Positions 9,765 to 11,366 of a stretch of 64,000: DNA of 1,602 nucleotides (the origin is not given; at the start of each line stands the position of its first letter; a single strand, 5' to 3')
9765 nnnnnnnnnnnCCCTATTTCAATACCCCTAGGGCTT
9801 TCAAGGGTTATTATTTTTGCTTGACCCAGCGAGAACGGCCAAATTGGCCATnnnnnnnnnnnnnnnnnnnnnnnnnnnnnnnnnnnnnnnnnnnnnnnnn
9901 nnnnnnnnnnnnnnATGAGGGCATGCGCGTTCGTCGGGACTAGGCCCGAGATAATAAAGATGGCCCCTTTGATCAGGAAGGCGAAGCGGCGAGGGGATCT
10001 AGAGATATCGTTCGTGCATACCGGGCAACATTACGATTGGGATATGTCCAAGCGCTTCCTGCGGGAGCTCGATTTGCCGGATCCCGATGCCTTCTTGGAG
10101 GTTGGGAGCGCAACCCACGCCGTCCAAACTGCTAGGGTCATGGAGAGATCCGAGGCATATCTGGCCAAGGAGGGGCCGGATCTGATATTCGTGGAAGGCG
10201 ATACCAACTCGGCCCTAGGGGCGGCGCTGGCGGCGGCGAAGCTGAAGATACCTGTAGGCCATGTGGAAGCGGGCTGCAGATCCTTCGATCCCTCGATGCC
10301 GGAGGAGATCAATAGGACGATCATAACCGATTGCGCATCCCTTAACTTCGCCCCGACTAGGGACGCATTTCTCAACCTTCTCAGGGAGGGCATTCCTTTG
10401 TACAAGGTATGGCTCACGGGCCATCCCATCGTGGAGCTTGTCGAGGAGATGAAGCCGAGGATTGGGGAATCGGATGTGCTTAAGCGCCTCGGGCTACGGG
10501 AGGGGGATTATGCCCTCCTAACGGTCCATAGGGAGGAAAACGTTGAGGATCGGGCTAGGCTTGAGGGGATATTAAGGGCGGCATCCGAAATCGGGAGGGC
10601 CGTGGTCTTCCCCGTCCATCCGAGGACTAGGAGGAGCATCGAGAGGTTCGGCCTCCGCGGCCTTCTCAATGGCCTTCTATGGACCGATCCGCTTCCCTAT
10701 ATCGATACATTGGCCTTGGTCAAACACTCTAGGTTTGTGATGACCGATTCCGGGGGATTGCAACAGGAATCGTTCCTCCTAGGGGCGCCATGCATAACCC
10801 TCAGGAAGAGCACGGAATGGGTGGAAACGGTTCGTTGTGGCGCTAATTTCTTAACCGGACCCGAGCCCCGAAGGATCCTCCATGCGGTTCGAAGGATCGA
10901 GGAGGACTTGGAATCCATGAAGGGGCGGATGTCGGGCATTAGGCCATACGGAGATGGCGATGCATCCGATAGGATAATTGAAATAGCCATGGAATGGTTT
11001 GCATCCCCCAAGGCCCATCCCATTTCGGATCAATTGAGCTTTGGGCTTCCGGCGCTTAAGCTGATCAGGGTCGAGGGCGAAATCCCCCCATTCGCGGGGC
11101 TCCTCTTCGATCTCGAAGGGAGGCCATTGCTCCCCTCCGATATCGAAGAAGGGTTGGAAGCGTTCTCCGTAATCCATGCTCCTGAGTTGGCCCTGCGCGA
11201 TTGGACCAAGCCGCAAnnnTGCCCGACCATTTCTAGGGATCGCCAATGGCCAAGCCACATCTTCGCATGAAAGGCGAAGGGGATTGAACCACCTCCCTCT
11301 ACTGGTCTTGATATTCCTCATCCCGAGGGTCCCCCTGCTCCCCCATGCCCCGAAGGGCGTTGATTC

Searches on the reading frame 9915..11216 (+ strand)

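Call 67: search_protein_families(library=pfam, proteins=[window:9915-11216:+], max_evalue=0.00001)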
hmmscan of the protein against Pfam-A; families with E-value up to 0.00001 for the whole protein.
window:9915-11216:+ (434 aa): 1 family
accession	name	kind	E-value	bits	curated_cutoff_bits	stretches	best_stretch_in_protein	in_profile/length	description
PF02350.25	Epimerase_2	-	2.1e-100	336.4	30.6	1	22-357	2-345/347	UDP-N-acetylglucosamine 2-epimerase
